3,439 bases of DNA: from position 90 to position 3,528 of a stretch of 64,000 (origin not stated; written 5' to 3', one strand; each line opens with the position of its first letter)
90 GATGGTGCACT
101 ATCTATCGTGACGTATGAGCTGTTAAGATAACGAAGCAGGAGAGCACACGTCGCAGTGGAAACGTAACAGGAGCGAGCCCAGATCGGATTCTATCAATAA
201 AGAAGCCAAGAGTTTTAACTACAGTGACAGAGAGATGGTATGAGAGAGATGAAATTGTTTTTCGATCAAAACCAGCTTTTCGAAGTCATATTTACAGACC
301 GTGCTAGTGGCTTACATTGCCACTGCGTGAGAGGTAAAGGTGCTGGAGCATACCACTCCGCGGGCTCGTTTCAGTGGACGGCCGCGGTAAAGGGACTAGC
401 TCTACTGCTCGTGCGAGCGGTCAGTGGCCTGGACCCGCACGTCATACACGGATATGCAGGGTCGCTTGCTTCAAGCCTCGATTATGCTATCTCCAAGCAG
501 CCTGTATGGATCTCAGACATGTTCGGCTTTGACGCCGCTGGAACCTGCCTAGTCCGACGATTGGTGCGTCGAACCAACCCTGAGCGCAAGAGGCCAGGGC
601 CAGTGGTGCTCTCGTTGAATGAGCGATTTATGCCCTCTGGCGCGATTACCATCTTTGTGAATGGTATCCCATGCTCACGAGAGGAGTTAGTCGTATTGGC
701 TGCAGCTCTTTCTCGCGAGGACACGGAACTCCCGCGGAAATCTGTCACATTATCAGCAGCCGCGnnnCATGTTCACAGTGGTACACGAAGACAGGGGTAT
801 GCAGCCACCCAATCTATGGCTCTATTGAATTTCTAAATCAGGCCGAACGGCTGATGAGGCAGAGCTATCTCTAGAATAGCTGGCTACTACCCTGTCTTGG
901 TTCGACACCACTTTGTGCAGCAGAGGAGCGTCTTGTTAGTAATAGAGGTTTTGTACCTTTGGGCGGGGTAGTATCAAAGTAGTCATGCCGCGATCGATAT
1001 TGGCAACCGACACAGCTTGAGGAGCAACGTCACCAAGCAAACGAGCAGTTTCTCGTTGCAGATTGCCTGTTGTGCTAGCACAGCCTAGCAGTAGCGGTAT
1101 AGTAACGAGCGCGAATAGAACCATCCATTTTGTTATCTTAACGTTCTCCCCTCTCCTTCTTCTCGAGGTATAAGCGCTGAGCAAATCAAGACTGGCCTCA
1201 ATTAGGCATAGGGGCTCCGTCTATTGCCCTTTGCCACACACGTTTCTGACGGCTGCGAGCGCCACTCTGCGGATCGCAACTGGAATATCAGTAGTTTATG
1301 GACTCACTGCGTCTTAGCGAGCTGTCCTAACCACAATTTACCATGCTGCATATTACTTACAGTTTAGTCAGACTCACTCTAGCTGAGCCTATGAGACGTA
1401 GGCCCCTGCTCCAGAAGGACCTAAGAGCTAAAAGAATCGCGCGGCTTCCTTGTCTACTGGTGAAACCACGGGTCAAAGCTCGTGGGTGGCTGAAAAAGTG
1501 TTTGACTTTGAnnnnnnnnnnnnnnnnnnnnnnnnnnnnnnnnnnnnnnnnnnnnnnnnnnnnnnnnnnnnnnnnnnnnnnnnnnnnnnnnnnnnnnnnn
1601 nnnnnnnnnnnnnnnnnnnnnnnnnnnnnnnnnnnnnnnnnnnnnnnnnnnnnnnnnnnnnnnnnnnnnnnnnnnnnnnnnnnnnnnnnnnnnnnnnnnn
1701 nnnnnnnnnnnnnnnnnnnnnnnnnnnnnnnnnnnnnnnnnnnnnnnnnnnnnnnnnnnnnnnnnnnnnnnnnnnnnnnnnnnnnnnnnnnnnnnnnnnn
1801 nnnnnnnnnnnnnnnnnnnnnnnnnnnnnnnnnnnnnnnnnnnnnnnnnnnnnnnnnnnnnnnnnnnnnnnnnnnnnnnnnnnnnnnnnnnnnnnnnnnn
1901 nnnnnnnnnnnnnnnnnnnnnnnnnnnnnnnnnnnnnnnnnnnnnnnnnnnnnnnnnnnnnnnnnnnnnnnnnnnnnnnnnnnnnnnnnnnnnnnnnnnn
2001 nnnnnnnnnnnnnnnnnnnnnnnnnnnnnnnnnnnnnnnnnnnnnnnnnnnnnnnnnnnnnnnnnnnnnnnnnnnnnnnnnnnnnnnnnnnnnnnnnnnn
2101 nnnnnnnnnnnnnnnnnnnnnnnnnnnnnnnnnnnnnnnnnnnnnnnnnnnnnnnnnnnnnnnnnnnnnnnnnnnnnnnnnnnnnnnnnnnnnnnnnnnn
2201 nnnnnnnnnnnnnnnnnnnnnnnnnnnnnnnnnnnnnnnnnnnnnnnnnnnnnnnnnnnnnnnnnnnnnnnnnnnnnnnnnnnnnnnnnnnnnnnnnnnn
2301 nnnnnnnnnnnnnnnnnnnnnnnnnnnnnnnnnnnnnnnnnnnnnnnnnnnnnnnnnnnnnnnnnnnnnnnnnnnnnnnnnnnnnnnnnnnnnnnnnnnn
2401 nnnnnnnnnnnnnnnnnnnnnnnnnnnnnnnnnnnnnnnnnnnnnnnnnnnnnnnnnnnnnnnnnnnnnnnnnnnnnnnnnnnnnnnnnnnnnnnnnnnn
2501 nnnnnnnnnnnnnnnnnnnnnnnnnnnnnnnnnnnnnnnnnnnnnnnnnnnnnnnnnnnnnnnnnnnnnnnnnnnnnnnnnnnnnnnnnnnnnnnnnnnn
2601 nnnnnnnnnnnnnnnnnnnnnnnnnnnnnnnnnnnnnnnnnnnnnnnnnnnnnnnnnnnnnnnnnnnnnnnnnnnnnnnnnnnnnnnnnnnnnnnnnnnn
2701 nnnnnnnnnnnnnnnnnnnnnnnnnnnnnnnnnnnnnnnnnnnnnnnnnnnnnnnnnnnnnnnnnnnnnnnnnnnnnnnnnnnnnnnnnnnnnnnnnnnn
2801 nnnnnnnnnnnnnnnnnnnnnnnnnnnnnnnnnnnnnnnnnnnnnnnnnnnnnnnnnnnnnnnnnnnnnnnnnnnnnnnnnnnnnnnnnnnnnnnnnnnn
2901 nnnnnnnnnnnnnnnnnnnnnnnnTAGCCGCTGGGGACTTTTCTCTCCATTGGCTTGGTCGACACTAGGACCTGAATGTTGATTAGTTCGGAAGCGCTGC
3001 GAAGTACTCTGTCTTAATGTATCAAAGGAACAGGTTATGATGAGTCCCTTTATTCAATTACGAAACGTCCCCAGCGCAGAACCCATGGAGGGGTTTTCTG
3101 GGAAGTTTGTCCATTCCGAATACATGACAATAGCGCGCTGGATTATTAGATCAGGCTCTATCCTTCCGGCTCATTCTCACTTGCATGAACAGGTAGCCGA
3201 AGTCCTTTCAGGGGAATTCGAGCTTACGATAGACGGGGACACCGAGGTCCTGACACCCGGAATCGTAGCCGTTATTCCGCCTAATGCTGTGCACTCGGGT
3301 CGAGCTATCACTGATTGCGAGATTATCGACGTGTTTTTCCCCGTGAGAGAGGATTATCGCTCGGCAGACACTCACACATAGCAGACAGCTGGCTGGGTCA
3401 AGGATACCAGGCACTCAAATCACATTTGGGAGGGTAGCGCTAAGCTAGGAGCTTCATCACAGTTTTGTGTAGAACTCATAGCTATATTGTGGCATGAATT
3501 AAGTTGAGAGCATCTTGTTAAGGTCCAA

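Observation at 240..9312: Four diverged paralogs of an unrecognised protein domain within 9 kb (family A)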

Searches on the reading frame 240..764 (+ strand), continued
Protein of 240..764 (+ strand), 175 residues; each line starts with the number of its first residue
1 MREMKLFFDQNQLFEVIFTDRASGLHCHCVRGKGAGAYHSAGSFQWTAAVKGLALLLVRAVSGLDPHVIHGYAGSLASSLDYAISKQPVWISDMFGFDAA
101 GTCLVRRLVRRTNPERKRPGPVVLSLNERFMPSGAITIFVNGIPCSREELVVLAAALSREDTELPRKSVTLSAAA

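Call 61: find_encoding_contigs(protein=P0002, flank=10000, max_places=3)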
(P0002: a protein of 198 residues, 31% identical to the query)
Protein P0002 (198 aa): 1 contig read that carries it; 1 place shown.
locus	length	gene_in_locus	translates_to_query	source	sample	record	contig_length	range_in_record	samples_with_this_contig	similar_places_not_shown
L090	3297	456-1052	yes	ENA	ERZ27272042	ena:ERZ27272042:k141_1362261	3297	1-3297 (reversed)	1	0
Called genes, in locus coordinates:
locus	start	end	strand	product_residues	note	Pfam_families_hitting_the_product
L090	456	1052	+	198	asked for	-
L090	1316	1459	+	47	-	-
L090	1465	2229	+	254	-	-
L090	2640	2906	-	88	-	PF05016:ParE_toxin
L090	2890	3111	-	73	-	PF01402:RHH_1 (weak), PF05509:TraY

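Call 62: search_protein_families(library=pfam, alignment_id=A3, max_evalue=10)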
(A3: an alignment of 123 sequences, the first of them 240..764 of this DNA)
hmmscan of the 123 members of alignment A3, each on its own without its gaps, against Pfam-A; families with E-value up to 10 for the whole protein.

A. member 1, window:240-764:+ (175 aa): 0 families

B. families by the number of members that match (of 123 scanned): 12 families
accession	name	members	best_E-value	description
PF16093.10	PAC4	2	0.19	Proteasome assembly chaperone 4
PF23301.1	EGF_PEAR1L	1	0.0089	Platelet endothelial aggregation receptor 1-like, EGF domain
PF13579.12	Glyco_trans_4_4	1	0.043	Glycosyl transferase 4-like domain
PF13369.12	Transglut_core2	1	0.05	Transglutaminase-like superfamily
PF06901.17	FrpC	1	0.11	RTX iron-regulated protein FrpC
PF15022.11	DUF4522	1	0.11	Protein of unknown function (DUF4522)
PF06724.16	DUF1206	1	0.11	Domain of Unknown Function (DUF1206)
PF10363.15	RTP1_C1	1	0.12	Required for nuclear transport of RNA pol II C-terminus 1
PF18130.6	ATPgrasp_N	1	0.15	ATP-grasp N-terminal domain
PF10891.13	DUF2719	1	0.22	Protein of unknown function (DUF2719)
PF00806.25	PUF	1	0.27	Pumilio-family RNA binding repeat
PF04879.21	Molybdop_Fe4S4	1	0.31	Molybdopterin oxidoreductase Fe4S4 domain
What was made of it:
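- Tried and rejected: Scanning all 123 members individually against Pfam at E<=10 showed no recurrent weak family (call 62).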

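Call 67: list_cluster_members(proteins=[P0060, P0075, P0044, P0069, P0074, P0092, P0108, P0004, P0009, P0020])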
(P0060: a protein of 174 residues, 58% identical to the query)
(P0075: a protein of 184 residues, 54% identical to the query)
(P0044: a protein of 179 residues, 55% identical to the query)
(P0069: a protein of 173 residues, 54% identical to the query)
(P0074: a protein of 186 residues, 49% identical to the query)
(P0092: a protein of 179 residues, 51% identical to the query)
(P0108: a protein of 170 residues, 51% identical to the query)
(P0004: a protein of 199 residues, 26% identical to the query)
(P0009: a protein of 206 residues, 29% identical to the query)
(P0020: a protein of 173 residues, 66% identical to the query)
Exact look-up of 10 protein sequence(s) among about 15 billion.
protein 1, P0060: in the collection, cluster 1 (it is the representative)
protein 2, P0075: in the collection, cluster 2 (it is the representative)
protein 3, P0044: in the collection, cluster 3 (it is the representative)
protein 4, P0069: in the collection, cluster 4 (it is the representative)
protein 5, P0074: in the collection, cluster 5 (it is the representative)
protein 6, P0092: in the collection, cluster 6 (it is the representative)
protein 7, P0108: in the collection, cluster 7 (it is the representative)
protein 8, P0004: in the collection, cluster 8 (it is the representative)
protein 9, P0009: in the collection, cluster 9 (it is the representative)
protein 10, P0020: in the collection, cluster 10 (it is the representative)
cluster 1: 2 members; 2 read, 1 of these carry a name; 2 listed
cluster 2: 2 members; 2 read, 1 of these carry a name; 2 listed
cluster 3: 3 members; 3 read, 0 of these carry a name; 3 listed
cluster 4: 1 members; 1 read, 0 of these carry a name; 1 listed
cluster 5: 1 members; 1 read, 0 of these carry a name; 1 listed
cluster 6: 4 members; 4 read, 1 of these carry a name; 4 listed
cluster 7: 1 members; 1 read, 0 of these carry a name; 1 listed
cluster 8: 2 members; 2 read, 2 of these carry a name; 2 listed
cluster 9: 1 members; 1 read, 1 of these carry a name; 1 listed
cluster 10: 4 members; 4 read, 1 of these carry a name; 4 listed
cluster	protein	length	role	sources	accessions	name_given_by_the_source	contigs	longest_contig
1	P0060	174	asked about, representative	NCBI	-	-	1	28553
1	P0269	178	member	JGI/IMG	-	hypothetical protein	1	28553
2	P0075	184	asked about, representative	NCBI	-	-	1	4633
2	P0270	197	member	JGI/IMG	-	hypothetical protein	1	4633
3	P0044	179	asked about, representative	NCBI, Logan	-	-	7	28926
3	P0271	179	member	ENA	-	-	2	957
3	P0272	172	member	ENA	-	-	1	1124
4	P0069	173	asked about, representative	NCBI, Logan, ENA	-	-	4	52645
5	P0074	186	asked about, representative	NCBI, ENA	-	-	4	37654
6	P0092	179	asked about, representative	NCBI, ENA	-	-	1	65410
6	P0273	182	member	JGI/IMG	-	hypothetical protein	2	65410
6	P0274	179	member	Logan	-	-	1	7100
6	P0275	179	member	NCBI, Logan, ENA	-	-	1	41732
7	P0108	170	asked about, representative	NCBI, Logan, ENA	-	-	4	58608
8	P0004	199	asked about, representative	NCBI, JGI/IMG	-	hypothetical protein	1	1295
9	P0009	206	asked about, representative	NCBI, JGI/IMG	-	hypothetical protein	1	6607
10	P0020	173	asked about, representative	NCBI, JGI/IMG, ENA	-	-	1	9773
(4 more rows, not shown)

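Call 68: search_dna_similar(query=window:240-764:+, collection=plasmids, mode=protein, max_evalue=0.001, max_rows=10)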
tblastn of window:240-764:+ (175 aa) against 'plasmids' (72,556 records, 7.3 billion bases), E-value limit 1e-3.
No match.

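Call 69: search_dna_similar(query=window:240-764:+, collection=phages, mode=protein, max_evalue=0.001, max_rows=10)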
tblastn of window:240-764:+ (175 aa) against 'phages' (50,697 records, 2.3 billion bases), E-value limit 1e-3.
No match.

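Call 70: find_related_loci(query=A2, collection=viral_contigs, flank=5000)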
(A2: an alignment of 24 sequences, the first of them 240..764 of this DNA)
Query A2 (175 aa) in viral_contigs; peptide patterns used: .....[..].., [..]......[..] (x = any residue, [..] = any of these).
32 stretches matched a pattern; 3 encode a relative of the query (tblastn E <= 1e-3); 3 distinct loci.
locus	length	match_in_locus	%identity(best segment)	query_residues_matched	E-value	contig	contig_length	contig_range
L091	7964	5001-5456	43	1-142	1e-33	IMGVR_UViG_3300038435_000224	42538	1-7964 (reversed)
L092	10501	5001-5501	38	12-174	4e-33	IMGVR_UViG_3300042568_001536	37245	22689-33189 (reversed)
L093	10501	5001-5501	38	12-174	4e-33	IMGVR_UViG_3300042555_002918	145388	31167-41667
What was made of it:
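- On Polymorphic toxin/immunity or anti-phage defence systems: There are 0 hits in PLSDB and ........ and 3 in IMG/VR (calls 68-70).
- The family is absent from PLSDB and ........, with 3 hits in IMG/VR (calls 68-70).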

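Call 74: search_protein_families(library=pfam, proteins=[L057:2267-3490:+, L057:5011-5775:+, L091:4998-6305:+, L091:3270-4361:+, L091:4342-4998:+, L091:6288-7190:-, L058:5063-5674:+], max_evalue=0.01)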
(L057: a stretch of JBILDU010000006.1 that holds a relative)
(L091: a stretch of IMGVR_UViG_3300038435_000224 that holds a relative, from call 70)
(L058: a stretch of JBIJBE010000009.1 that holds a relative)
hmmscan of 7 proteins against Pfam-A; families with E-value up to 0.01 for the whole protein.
L057:2267-3490:+ (408 aa): 1 family
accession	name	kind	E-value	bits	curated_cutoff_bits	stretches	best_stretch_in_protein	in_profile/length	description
PF02133.21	Transp_cyt_pur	-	1.3e-24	87.2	23.5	1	13-353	11-384/440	Permease for cytosine/purines, uracil, thiamine, allantoin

L057:5011-5775:+ (255 aa): 5 families
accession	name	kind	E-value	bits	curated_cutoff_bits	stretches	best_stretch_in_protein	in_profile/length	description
PF13489.12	Methyltransf_23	-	5.1e-06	26.8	27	1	32-158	6-131/164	Methyltransferase domain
PF13649.12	Methyltransf_25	-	3.9e-05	24.7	27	1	51-139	1-97/97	Methyltransferase domain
PF08242.18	Methyltransf_12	-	4.5e-05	24.5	30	1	52-141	1-98/98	Methyltransferase domain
PF08241.18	Methyltransf_11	-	0.0034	18.4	21.2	1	53-143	2-95/95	Methyltransferase domain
PF00398.26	RrnaAD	-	0.0048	16.5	24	1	47-87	30-70/263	Ribosomal RNA adenine dimethylase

L091:4998-6305:+ (436 aa): 1 family
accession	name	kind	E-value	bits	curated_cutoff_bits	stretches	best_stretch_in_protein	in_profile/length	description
PF00583.31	Acetyltransf_1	-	0.0089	16.7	20.7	0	315-404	26-107/116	Acetyltransferase (GNAT) family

L091:3270-4361:+ (364 aa): 0 families

L091:4342-4998:+ (219 aa): 7 families
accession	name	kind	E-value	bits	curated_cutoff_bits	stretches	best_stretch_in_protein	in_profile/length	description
PF13419.12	HAD_2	-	1.2e-40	139.9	23.8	1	5-182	1-178/178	Haloacid dehalogenase-like hydrolase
PF00702.32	Hydrolase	-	1.5e-22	81.4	26.4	1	3-175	2-190/191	haloacid dehalogenase-like hydrolase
PF13242.12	Hydrolase_like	-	1.5e-13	50.8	22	1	139-206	4-74/75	HAD-hyrolase-like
PF12710.13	HAD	-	2.5e-07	31.8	27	1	5-169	1-185/189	haloacid dehalogenase-like hydrolase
PF08282.18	Hydrolase_3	-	0.00014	22.1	20.9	0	87-134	18-64/255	haloacid dehalogenase-like hydrolase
PF25109.1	HAD_PNKP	-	0.0036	17.9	27.6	0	2-67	1-61/143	Polynucleotide kinase PNKP phosphatase domain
PF13344.12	Hydrolase_6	-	0.0067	16.9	27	0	83-118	13-48/101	Haloacid dehalogenase-like hydrolase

L091:6288-7190:- (300 aa): 2 families
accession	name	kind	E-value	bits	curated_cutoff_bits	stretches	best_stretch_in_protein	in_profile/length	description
PF00589.27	Phage_integrase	-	9.2e-26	91.1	27.1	1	121-277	2-169/172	Phage integrase family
PF24624.1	Int_N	-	1.3e-06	29.5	27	1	20-113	5-99/100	Phage integrase, N-terminal domain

L058:5063-5674:+ (204 aa): 0 families

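Call 86: find_encoding_contigs(protein=P0210, flank=8000, max_places=2)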
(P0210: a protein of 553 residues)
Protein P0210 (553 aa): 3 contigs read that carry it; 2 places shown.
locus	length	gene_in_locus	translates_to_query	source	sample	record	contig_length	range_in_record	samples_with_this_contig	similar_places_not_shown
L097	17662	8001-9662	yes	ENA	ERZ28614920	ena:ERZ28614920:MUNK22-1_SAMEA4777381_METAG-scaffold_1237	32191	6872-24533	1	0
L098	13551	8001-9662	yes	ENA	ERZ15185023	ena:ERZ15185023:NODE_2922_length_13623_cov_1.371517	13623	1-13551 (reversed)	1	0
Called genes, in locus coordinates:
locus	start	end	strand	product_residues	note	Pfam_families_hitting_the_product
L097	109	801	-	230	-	PF13441:Gly-zipper_YMGG, PF13488:Gly-zipper_Omp (weak), PF00691:OmpA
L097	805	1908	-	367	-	PF13441:Gly-zipper_YMGG, PF13488:Gly-zipper_Omp (weak), PF07719:TPR_2 (faint), PF13181:TPR_8 (faint)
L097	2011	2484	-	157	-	PF13441:Gly-zipper_YMGG, PF13488:Gly-zipper_Omp (weak)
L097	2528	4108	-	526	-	PF00682:HMGL-like, PF22617:HCS_D2, PF08502:LeuA_dimer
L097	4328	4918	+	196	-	PF01380:SIS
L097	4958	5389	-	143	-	PF01220:DHquinase_II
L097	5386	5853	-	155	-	-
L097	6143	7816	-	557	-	-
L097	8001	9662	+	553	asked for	-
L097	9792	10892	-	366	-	PF13173:AAA_14, PF13635:DUF4143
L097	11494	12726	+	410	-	PF13173:AAA_14, PF13635:DUF4143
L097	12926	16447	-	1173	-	PF20473:MmeI_Mtase, PF07669:Eco57I, PF22837:M_Eco57I_C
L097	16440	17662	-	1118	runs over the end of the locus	PF13091:PLDc_2 (weak), PF00270:DEAD (faint), PF04851:ResIII (weak), PF00176:SNF2-rel_dom, PF00271:Helicase_C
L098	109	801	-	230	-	PF13441:Gly-zipper_YMGG, PF13488:Gly-zipper_Omp (weak), PF00691:OmpA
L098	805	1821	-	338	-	PF13441:Gly-zipper_YMGG (weak), PF13488:Gly-zipper_Omp (weak), PF07719:TPR_2 (faint), PF13181:TPR_8 (faint)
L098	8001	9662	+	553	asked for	-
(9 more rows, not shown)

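Call 99: search_protein_families(library=ncbifam, proteins=[P0126, P0139], max_evalue=0.1)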
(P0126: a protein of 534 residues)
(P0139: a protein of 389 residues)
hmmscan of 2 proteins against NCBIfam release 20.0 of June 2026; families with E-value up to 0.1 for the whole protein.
P0126 (534 aa): 0 families

P0139 (389 aa): 0 families

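Call 100: search_protein_families(library=pfam, proteins=[L097:6143-7816:-, L059:4110-5744:-, L090:1465-2229:+, L085:5932-6450:+], max_evalue=0.05)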
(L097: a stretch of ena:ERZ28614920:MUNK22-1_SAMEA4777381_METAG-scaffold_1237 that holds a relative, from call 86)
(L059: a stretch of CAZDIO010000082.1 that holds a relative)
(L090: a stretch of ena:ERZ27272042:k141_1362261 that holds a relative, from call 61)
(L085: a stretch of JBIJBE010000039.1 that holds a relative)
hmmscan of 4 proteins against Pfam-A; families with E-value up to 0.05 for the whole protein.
L097:6143-7816:- (557 aa): 1 family
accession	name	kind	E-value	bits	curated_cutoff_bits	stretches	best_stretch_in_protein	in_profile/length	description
PF23477.1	zf_Tbcl_2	-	0.0095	16.1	27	1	520-555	1-36/37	Probable treble clef zinc finger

L059:4110-5744:- (544 aa): 0 families

L090:1465-2229:+ (254 aa): 0 families

L085:5932-6450:+ (172 aa): 0 families

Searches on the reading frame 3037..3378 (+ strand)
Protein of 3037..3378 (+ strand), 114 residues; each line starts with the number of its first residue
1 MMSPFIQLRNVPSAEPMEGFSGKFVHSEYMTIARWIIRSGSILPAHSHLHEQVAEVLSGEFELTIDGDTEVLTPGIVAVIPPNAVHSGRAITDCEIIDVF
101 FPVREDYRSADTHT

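Call 4: search_protein_families(library=pfam, proteins=[window:3037-3378:+], max_evalue=0.01)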
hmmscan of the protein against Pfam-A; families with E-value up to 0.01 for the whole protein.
window:3037-3378:+ (114 aa): 3 families
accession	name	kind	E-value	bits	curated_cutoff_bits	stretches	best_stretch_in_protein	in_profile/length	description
PF07883.17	Cupin_2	-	8.9e-12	45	27.2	1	35-100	3-70/70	Cupin domain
PF02311.25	AraC_binding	-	8.8e-05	22.7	21.1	1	44-92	17-65/135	AraC-like ligand binding domain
PF00190.28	Cupin_1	-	0.0043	17.1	22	1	30-92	33-103/151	Cupin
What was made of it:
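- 3037..3381 (+): Cassette gene: a cupin. Pfam Cupin_2 at 8.9e-12 (call 4).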
